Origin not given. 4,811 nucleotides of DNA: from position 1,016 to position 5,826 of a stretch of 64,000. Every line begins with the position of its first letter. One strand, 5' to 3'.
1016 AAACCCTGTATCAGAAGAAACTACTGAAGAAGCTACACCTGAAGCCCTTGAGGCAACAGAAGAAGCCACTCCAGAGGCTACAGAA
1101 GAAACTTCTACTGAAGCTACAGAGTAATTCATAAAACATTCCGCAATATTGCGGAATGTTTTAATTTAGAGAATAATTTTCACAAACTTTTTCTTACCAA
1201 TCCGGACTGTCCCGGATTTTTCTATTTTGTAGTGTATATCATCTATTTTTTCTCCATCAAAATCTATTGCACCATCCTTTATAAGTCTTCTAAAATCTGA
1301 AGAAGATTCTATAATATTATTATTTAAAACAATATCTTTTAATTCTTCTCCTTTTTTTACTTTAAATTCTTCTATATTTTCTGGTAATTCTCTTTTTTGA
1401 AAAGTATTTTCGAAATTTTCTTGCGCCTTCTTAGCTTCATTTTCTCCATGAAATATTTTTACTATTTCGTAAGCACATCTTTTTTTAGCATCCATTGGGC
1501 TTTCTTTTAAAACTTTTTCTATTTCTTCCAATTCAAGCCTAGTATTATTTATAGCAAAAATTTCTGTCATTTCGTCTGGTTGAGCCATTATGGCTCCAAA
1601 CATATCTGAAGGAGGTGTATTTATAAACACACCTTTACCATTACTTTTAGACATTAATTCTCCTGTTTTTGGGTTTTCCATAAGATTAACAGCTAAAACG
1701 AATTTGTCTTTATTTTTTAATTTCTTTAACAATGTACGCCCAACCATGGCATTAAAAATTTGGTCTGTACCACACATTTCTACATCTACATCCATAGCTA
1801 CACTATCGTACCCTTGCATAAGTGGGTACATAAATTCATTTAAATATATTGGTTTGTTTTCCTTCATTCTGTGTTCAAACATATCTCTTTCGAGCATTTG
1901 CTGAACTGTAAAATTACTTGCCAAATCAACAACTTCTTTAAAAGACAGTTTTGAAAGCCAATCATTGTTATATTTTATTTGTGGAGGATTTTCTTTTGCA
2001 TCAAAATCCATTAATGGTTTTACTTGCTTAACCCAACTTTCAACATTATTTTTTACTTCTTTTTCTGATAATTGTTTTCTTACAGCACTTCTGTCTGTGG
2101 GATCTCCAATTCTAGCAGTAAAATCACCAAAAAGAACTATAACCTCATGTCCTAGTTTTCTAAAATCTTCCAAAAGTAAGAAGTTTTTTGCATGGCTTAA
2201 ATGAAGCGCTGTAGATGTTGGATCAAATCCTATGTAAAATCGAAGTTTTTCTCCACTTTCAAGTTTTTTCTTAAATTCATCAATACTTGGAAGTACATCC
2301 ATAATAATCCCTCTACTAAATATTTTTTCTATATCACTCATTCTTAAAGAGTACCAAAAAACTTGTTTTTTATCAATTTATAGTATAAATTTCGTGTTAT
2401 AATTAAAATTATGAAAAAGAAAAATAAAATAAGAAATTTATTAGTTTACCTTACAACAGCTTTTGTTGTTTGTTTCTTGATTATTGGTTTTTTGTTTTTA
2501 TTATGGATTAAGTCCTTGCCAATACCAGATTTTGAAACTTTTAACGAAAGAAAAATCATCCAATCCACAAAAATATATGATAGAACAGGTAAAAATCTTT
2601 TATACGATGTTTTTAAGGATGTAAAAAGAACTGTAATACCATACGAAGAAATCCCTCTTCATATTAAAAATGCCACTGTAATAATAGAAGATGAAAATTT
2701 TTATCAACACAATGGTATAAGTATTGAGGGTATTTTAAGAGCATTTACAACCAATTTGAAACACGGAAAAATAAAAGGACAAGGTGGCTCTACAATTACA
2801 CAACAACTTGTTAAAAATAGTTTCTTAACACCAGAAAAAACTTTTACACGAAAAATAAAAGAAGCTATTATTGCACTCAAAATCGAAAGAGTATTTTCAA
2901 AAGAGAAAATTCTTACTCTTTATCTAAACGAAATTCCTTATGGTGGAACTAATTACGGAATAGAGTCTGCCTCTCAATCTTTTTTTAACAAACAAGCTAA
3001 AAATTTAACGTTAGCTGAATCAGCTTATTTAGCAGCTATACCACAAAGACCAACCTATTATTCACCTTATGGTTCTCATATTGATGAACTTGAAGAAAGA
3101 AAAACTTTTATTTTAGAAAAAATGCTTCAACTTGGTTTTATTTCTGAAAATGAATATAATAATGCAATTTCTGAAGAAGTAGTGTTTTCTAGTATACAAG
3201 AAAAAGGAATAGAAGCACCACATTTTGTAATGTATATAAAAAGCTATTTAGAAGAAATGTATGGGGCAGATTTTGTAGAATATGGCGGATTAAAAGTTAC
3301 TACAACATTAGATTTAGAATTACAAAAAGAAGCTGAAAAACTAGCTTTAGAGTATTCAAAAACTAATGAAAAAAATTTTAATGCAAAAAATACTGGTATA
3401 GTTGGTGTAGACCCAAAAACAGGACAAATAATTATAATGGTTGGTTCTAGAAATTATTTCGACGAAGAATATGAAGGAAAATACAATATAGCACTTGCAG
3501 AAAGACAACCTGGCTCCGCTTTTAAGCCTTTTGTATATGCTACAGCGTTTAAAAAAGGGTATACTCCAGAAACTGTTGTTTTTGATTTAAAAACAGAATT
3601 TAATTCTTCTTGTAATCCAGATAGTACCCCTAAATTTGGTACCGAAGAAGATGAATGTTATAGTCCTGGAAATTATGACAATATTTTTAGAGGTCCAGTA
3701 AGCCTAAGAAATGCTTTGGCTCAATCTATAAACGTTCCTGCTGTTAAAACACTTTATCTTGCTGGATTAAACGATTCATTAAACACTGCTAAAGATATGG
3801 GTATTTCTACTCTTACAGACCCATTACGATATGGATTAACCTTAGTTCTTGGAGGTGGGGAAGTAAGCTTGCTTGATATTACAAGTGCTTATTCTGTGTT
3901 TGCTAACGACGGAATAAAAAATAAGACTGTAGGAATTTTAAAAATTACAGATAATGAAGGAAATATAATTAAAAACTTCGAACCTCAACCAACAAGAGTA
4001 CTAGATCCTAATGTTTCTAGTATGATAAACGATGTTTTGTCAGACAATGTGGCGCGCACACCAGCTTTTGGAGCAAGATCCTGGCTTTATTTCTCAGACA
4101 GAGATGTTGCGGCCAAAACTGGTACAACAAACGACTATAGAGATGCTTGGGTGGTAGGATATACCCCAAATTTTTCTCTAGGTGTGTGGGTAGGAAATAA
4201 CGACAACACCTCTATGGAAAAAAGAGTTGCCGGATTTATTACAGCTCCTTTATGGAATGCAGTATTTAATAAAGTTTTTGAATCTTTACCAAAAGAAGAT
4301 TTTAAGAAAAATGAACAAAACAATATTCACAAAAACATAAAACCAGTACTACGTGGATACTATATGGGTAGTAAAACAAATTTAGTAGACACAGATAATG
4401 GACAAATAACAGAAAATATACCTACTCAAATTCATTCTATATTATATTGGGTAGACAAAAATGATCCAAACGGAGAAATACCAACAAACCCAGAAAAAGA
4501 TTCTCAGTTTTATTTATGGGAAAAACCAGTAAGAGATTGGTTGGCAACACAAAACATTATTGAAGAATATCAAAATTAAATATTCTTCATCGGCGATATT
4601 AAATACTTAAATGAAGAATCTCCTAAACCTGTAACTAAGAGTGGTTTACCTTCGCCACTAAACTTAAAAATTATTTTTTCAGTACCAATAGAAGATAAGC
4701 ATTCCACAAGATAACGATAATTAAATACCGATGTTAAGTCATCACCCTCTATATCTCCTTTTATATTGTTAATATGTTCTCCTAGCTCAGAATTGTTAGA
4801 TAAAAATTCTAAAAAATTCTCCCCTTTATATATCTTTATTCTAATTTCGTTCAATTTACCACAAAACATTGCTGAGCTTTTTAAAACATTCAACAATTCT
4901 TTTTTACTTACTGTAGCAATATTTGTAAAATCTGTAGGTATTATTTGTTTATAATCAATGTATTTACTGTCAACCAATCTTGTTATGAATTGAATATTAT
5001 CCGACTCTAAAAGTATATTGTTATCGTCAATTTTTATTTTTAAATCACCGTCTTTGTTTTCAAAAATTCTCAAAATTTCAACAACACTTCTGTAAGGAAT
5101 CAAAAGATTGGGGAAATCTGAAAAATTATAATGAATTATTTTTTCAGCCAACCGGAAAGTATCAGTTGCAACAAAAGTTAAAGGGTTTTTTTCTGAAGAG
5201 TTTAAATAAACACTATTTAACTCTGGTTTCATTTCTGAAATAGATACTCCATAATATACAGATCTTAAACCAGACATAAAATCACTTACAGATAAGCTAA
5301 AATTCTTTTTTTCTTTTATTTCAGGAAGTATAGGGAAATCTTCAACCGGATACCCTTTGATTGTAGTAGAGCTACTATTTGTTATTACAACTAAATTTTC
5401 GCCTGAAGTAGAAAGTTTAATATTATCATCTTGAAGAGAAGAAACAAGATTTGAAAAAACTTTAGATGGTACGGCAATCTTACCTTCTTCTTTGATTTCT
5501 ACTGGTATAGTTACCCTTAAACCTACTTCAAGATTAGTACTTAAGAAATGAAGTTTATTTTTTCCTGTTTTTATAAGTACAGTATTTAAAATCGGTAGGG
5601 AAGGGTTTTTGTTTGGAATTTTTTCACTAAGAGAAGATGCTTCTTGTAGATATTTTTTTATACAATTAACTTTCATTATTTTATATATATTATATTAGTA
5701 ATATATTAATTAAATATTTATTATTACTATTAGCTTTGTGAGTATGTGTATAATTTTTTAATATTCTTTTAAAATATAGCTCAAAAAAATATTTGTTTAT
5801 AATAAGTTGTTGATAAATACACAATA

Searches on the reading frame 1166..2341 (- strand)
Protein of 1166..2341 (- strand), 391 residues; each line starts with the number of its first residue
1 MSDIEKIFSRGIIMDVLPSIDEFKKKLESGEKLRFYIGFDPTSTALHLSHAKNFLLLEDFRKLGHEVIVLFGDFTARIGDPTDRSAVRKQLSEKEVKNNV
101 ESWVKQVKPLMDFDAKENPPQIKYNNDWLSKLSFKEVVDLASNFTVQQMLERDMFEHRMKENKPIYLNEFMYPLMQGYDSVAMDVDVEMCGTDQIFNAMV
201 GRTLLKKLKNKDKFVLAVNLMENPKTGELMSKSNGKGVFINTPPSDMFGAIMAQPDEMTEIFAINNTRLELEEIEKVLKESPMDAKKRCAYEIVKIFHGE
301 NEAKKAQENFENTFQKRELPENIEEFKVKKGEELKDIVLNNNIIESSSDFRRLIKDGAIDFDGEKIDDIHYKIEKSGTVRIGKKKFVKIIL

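Call 20: search_protein_families(library=pfam, proteins=[window:1166-2341:-], max_evalue=0.001)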
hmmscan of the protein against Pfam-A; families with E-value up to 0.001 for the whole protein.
window:1166-2341:- (391 aa): 2 families
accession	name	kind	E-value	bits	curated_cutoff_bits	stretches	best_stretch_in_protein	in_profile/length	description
PF00579.31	tRNA-synt_1b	-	3.2e-58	197.8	21.1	1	30-315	3-292/292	tRNA synthetases class I (W and Y)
PF22421.1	SYY_C-terminal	-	1e-05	25.7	27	1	321-386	7-80/83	Tyrosine--tRNA ligase SYY-like C-terminal domain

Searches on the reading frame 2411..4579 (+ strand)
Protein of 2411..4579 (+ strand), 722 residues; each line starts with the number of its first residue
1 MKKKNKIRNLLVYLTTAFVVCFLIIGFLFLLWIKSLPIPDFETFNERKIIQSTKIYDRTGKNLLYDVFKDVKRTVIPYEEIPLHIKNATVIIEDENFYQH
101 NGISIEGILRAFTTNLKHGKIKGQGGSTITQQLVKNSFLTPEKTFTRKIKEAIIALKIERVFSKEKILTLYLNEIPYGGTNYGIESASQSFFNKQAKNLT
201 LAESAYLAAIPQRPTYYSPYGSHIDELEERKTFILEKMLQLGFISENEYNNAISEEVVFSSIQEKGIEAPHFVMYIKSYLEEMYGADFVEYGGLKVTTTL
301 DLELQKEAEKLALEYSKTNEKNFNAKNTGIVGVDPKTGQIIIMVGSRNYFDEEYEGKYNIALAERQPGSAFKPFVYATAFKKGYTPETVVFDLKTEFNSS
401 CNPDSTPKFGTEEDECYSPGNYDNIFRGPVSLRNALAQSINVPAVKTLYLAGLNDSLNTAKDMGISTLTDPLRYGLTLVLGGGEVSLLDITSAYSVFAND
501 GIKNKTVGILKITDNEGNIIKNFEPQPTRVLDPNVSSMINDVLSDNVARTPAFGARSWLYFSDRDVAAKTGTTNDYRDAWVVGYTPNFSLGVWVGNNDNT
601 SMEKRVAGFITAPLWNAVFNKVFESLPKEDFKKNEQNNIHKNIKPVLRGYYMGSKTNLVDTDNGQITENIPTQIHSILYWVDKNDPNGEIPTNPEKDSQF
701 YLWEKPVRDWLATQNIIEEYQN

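Call 5: search_protein_families(library=pfam, proteins=[window:2411-4579:+], max_evalue=0.01)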
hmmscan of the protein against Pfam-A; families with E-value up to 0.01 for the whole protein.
window:2411-4579:+ (722 aa): 2 families
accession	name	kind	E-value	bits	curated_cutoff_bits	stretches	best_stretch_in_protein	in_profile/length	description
PF00912.28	Transgly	-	7.3e-62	208.4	27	1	69-238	10-177/178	Transglycosylase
PF00905.27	Transpeptidase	-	6.6e-21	75.2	22.1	1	330-606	3-289/299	Penicillin binding protein transpeptidase domain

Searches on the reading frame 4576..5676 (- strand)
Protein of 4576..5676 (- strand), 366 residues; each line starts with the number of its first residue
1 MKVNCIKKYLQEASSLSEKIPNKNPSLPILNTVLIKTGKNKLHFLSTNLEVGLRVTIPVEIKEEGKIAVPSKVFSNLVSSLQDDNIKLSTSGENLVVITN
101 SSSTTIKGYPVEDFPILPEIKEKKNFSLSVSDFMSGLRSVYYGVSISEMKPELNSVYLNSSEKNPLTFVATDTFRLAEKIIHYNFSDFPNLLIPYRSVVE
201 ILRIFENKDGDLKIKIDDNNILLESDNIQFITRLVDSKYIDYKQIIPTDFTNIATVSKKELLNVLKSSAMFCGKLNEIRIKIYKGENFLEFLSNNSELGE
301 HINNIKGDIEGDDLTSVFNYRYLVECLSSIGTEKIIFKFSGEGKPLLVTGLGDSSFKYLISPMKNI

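Call 20: search_protein_families(library=pfam, proteins=[window:4576-5676:-], max_evalue=0.001)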
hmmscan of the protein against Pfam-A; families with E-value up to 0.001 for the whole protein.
window:4576-5676:- (366 aa): 3 families
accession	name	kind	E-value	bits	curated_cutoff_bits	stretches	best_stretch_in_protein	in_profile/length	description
PF00712.24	DNA_pol3_beta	-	2.7e-26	92.5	24.4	2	1-118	1-120/120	DNA polymerase III beta subunit, N-terminal domain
PF02768.20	DNA_pol3_beta_3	-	1.8e-22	79.8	27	1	243-363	1-120/121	DNA polymerase III beta subunit, C-terminal domain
PF02767.21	DNA_pol3_beta_2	-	3.2e-22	79.4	27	1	133-239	7-114/116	DNA polymerase III beta subunit, central domain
